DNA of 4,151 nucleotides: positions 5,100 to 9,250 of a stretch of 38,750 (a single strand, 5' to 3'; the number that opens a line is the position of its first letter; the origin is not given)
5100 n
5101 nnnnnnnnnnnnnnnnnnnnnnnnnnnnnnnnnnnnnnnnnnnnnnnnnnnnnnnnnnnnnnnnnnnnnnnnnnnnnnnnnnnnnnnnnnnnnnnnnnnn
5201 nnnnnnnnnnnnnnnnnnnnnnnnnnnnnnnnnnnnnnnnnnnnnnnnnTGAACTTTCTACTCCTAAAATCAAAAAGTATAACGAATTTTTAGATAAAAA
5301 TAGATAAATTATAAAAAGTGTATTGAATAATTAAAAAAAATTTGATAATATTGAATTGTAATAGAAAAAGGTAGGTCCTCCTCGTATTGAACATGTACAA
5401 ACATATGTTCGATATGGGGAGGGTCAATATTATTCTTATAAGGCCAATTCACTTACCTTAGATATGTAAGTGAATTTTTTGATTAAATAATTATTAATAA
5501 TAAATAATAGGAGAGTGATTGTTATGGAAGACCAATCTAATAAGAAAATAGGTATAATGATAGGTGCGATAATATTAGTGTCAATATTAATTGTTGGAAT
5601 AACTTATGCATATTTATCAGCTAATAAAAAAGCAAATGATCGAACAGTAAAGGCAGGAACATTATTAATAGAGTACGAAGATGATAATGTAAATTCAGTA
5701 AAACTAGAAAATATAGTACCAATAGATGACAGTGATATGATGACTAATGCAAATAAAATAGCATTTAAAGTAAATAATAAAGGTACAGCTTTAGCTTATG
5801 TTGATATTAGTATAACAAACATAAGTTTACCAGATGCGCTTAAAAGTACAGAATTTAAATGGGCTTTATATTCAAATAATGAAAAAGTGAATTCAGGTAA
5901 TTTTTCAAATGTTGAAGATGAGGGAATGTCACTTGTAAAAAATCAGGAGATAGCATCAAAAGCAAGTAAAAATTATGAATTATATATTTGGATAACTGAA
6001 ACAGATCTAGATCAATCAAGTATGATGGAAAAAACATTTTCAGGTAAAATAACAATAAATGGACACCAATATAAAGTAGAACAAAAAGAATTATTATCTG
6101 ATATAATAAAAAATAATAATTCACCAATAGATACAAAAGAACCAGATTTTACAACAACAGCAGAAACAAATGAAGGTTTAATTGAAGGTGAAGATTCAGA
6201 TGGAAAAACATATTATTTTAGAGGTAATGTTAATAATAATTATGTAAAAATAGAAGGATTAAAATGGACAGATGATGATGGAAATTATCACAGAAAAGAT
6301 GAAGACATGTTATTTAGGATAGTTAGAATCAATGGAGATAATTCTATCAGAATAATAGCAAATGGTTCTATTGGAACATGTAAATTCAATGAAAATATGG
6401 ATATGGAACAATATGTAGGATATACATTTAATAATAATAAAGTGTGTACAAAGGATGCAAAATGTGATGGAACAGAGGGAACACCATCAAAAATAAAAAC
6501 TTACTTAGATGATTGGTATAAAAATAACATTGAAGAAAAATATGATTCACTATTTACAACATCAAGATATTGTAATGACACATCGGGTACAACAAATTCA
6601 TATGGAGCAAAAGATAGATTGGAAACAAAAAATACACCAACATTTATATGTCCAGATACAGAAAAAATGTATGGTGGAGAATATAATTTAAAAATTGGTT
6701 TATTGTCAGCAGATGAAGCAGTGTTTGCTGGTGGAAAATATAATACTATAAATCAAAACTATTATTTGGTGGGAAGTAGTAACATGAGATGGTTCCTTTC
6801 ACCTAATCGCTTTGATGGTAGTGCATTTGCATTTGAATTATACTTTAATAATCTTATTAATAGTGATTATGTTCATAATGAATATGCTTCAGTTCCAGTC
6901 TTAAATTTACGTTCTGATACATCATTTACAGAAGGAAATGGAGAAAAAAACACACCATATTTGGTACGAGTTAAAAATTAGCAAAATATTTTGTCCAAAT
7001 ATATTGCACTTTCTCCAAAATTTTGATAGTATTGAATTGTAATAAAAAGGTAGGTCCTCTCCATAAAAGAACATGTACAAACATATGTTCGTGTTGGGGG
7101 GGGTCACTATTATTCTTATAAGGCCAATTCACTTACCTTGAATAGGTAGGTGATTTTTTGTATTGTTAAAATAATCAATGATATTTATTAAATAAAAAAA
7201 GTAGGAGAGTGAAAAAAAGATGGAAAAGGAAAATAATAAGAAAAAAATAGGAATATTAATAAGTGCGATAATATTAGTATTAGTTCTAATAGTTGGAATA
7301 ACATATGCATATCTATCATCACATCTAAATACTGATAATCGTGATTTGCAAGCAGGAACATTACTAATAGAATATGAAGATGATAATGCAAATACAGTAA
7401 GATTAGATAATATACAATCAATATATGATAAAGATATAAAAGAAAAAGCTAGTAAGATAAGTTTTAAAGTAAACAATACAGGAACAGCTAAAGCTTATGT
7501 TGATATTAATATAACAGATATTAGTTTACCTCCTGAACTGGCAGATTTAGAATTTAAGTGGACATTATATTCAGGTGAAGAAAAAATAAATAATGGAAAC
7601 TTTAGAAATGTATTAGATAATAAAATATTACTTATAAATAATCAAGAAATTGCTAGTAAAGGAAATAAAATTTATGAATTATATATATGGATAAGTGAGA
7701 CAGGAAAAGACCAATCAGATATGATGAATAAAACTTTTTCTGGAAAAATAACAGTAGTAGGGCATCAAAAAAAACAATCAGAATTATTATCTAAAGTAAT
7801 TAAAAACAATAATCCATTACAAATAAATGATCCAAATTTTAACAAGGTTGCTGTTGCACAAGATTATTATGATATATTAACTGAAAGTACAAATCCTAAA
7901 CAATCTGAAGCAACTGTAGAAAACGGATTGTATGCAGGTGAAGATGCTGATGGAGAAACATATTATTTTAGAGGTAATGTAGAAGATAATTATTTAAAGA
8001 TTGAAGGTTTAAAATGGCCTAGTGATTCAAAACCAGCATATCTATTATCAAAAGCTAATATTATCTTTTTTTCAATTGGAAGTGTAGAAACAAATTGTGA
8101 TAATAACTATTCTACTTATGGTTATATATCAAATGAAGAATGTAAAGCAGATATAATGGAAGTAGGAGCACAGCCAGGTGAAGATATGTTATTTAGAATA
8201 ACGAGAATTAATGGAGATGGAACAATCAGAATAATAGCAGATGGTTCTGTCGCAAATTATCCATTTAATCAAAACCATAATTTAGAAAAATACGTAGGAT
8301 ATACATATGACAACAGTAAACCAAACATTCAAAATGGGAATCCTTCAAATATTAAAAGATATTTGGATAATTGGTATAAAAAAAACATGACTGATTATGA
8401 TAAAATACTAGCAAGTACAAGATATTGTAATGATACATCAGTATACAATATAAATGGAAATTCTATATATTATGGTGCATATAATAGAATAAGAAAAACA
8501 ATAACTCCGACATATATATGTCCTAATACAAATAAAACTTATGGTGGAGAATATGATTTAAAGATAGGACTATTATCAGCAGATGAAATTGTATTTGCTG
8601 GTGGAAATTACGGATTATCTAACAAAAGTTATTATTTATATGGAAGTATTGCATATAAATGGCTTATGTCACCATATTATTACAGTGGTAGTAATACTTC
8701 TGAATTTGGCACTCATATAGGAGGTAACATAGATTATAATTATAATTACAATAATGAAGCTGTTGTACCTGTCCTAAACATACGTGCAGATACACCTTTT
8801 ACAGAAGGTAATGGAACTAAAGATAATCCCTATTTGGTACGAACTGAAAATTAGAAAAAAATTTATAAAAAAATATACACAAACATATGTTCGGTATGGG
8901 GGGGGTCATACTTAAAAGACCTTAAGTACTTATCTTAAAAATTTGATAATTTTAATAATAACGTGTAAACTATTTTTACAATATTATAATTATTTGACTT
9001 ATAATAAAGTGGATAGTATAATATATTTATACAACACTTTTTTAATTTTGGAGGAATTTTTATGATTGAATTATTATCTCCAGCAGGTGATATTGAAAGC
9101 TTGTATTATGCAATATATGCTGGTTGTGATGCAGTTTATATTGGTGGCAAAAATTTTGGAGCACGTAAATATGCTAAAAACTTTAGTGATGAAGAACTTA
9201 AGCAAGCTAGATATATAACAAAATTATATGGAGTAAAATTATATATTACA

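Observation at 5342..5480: Conserved structured leader in front of every TasA-like paralog: candidate new riboswitch or attenuator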

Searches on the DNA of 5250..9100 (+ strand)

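Call 9: search_rna_families(source=window, start=5250, end=9100, threshold=evalue, max_evalue=10, show_alignments=3)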
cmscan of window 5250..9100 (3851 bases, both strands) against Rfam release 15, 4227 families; matches with E-value up to 10: 7.
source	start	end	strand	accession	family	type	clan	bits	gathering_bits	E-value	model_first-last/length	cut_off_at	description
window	7521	7590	+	RF03794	MIR5298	Gene; miRNA;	-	21.7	70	4.7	1-80/80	no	MIR5298 microRNA precursor family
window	6940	7004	-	RF02077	STnc220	Gene; sRNA;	-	20.2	60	5.6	1-79/79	no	Salmonella enterica sRNA STnc220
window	5587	5659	+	RF01281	snoR35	Gene; snRNA; snoRNA; CD-box;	CL00053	17.5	40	2.4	1-81/81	no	Small nucleolar RNA snoR35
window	6872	6969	+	RF01563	DdR13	Gene; snRNA; snoRNA; CD-box;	-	15.8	65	8.2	1-80/80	no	Dictyostelium snoRNA DdR13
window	6268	6306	+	RF01126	sR41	Gene; snRNA; snoRNA; CD-box;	-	14.6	54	3.7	1-53/53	no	Small nucleolar RNA sR41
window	7456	7533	+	RF00117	C0719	Gene; sRNA;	-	14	50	3.3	1-222/222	no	C0719 RNA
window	6268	6318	+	RF01152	sR1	Gene; snRNA; snoRNA; CD-box;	-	12.8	45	5.7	1-57/57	no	Small nucleolar RNA sR1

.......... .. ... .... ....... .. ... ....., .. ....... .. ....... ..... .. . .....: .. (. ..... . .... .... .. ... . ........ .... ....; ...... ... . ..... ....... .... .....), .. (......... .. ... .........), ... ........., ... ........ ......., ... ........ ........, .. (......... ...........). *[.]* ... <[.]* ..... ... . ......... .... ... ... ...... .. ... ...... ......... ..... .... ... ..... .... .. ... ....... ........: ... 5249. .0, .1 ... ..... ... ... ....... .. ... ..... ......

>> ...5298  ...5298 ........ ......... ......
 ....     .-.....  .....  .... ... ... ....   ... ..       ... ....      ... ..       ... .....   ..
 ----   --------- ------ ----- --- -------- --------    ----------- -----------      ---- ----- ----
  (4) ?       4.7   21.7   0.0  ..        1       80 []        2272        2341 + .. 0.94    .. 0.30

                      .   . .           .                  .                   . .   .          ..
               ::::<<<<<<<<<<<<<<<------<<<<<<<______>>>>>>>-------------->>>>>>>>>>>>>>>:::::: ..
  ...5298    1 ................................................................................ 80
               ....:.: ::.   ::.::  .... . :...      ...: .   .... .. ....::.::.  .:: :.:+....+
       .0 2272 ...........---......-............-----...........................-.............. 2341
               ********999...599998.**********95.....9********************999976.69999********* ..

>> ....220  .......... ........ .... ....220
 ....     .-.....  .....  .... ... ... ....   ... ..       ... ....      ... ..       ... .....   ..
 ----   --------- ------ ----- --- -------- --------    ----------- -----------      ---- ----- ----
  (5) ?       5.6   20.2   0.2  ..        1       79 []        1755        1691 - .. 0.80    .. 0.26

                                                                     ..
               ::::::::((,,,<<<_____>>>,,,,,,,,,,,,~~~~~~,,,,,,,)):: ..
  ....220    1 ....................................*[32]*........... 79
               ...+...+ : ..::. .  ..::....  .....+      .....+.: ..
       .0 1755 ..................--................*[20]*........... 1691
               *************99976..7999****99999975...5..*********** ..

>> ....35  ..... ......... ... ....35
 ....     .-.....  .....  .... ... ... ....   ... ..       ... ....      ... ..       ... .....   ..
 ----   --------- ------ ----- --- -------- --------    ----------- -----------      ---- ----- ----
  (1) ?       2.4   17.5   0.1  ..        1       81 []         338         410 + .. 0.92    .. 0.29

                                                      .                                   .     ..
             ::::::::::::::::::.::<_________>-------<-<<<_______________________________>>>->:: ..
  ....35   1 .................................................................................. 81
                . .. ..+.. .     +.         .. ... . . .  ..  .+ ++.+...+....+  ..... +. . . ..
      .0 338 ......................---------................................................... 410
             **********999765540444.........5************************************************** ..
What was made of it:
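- On Any Rfam 15 family (c-di-GMP-I/II, preQ1, T-box, PyrR, EAR, ANTAR targets and others): Nothing overlaps the copies at E up to 10 in 5250-9100 (call 9).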

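Call 27: build_rna_model(alignment_id=A4, structure=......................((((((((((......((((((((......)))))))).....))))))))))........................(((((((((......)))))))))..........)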
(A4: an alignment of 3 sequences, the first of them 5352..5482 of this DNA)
Model R1 built from alignment A4 (3 sequences, 133 columns); structure: as given.
model positions 129; base pairs 27; branch points 1; effective number of sequences 1.19; information 0.591 bits per position. Calibrated on 0.2 Mb of random sequence (short: E-values are rough).
structure used (alignment columns):
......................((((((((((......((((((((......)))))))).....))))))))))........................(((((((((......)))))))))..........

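Call 28: search_with_rna_model(model_id=R1, sources=[window, L001, L002, L003, L004, L005, L006, L007, L008, L009, L010, L011, L012, L013, L014, L015, L016, L017, L018, L019, L020, L021, L022, L023, L024, L025, L026, L027, L028, L029, L030, L031, L032, L033, L034, L035, L036, L037, L038, L039, L040, L041, L042, L043, L044, L045, L046, L047, L048, L049, L050, L051, L052, L053, L054, L055, L056, L057, L058, L059, L060, L061, L062, L063, L064, L065, L066, L067, L068, L069, L070, L071, L072, L073, L074, L075, L076, L077, L078, L079, L080, L081], max_evalue=10, show_alignments=6)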
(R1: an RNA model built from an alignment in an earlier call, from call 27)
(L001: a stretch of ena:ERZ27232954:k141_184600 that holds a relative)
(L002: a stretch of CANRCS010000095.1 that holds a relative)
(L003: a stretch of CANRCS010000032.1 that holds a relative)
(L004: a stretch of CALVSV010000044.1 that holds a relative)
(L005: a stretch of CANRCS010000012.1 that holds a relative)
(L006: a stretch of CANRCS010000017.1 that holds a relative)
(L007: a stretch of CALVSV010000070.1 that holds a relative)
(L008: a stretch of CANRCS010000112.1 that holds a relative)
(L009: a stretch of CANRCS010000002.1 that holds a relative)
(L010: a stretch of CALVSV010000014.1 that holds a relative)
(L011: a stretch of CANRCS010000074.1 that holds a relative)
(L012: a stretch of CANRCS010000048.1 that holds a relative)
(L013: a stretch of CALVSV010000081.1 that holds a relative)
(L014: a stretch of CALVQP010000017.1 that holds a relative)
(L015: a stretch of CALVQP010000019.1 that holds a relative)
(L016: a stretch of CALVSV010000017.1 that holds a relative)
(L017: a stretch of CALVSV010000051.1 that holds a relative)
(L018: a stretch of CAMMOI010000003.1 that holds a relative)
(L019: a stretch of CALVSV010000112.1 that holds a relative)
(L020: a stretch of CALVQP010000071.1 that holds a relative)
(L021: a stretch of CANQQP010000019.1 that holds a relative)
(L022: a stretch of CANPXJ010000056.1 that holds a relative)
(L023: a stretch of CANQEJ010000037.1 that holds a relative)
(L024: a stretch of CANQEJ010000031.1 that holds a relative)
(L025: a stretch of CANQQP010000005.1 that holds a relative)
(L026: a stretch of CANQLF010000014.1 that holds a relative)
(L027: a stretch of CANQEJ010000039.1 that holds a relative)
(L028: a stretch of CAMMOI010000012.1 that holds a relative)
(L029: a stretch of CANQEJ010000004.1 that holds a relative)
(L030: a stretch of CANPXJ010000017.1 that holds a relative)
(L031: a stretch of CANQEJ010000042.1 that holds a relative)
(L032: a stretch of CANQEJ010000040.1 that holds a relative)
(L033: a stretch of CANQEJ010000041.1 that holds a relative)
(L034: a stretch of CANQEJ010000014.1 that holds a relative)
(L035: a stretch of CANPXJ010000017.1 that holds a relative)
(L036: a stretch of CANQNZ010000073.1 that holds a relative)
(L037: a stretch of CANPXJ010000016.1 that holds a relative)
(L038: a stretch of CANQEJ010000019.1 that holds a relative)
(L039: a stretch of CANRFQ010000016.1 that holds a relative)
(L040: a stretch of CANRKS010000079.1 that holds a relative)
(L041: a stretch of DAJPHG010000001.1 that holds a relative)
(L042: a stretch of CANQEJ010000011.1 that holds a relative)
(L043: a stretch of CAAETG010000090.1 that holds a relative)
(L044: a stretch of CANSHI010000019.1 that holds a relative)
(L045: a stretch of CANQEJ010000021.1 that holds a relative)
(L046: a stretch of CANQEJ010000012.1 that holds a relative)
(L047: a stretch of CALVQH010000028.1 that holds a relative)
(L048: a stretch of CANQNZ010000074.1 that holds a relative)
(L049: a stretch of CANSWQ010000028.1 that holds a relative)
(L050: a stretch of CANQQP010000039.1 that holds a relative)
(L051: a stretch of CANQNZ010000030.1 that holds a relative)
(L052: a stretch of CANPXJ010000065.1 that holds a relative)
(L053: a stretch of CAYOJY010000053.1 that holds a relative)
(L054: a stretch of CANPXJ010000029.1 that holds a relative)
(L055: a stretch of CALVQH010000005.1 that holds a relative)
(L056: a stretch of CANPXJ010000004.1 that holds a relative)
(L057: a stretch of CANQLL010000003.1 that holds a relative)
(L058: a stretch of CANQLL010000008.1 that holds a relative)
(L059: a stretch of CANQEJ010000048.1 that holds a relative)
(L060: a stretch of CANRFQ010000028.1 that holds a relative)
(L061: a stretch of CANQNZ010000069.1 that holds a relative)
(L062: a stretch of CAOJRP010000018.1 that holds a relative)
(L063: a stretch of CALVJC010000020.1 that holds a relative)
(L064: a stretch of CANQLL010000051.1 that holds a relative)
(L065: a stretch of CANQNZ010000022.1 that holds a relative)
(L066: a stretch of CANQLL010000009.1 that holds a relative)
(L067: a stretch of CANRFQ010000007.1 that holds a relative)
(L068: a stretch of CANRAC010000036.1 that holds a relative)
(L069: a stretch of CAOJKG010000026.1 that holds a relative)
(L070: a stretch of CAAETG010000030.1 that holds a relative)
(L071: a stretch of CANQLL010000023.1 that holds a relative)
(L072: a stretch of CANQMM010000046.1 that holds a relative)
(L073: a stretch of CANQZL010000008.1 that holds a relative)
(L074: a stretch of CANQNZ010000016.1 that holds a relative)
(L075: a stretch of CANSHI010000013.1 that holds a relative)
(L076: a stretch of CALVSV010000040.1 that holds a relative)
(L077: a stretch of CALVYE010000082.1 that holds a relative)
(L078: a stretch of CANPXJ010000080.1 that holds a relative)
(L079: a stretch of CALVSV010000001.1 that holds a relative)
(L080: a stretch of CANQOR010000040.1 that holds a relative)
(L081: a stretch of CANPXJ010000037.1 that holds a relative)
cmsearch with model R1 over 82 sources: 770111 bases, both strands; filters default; matches with E-value up to 10: 12.
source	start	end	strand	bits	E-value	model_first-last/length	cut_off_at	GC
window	7033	7160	+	152.5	2.8e-24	1-129/129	no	0.36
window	5352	5480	+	146.7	3.1e-23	1-129/129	no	0.33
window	23387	23516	+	141.5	2.7e-22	1-129/129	no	0.32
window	5334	5445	-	34.7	0.0055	1-129/129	no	0.31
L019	5024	5131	+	23.4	0.59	1-129/129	no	0.32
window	23368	23482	-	21.9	1.1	1-129/129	no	0.3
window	8840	8956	+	20.4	2.1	1-129/129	no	0.25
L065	3968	4132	+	19.8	2.6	1-129/129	no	0.33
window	6984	7125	-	18.6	4.4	1-129/129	no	0.32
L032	7283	7370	-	18.3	5.1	1-129/129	no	0.23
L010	3264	3370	+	17.4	7.2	1-129/129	no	0.35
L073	9021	9136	-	17.1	8.3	1-129/129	no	0.28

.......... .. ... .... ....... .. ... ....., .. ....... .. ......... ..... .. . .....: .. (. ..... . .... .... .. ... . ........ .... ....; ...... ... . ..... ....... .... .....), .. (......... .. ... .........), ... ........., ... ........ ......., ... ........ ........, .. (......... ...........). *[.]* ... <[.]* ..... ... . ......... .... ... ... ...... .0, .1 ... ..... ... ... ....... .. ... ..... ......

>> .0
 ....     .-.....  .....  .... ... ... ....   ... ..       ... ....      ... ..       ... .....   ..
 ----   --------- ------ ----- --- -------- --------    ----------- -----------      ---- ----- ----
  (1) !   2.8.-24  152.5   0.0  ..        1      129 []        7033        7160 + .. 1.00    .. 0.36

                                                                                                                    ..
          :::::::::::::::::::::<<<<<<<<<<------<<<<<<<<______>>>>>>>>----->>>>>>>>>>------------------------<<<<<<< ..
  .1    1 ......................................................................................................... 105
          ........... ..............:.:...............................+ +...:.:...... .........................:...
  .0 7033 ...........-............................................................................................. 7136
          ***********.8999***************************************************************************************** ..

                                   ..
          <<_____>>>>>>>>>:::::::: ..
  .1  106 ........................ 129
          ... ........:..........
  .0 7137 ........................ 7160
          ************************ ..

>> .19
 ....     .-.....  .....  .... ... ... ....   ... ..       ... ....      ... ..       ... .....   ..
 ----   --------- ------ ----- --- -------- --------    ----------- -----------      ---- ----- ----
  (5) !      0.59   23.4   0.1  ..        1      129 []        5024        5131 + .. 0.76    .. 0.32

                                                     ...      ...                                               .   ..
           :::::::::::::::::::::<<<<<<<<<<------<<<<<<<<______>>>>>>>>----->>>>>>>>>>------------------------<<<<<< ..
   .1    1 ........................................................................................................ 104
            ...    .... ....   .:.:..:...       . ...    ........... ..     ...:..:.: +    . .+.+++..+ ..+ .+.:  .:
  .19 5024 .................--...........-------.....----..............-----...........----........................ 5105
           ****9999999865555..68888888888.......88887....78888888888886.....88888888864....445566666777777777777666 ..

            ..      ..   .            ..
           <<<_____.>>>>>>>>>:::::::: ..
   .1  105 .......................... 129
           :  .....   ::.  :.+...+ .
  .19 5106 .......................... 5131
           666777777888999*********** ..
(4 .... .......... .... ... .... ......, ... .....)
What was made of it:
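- Checked: A covariance model built from A, B and C scores them at 141-152 bits and finds D at 20 bits (call 28).
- Three copies score 141-152 bits with the model built from them (call 28).
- Tried and rejected: It still flagged L019 and L010 weakly, at 23 and 17 bits (call 28).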

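Call 72: search_rna_families(sources=[L203, L010, L082], threshold=evalue, max_evalue=1)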
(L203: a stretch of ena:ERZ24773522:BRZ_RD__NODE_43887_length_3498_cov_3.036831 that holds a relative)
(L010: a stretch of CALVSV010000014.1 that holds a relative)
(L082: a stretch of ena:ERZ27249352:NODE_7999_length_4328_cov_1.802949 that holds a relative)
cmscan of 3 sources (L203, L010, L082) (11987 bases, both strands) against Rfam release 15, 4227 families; matches with E-value up to 1: 0.
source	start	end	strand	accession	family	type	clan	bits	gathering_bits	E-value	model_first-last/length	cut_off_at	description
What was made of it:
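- On Any Rfam 15 family (c-di-GMP-I/II, preQ1, T-box, PyrR, EAR, ANTAR targets and others): No match at E up to 1 in L203, L010 and L082 (call 72).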

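Call 92: search_dna_similar(query=window:7000-7225:+, collection=plasmids, mode=distant, max_evalue=0.001, max_rows=10)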
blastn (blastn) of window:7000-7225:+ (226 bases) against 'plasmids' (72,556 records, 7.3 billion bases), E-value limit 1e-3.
No match.

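Call 93: search_dna_similar(query=window:7000-7225:+, collection=phages, mode=distant, max_evalue=0.001, max_rows=10)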
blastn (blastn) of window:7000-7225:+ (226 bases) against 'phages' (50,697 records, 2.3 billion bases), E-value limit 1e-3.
No match.
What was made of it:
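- Tried and rejected: Plasmid and phage collections have no similar DNA (calls 92, 93).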

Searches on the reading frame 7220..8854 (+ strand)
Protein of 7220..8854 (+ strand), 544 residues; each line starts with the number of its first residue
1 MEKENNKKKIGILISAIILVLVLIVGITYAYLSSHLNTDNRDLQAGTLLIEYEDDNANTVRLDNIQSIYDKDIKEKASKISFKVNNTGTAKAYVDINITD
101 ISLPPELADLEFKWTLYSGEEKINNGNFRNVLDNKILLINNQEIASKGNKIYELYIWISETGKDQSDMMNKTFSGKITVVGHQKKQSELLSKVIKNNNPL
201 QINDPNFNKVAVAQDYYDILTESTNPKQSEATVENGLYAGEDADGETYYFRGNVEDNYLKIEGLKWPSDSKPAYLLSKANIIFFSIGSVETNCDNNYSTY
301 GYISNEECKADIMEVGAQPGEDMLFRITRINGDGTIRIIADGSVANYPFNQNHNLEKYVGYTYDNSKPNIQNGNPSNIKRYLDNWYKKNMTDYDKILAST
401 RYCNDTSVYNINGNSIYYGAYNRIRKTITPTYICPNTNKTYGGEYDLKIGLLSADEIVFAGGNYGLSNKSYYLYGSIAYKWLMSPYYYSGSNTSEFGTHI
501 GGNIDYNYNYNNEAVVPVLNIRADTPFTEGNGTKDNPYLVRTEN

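Call 10: search_protein_families(library=pfam, proteins=[window:7220-8854:+], max_evalue=0.01)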
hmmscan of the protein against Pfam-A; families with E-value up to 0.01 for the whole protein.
window:7220-8854:+ (544 aa): 1 family
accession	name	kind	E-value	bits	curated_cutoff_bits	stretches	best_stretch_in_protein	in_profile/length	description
PF12389.13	Peptidase_M73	-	0.0001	22.6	22.5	1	7-90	3-76/196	Camelysin metallo-endopeptidase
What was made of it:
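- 7220..8854 (+): Paralog B, 544 aa. PF12389 at 22.6 bits (call 10).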

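Call 71: search_protein_families(library=ncbifam, proteins=[window:7220-8854:+], max_evalue=0.01)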
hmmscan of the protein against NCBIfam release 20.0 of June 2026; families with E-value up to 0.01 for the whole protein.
window:7220-8854:+ (544 aa): 0 families
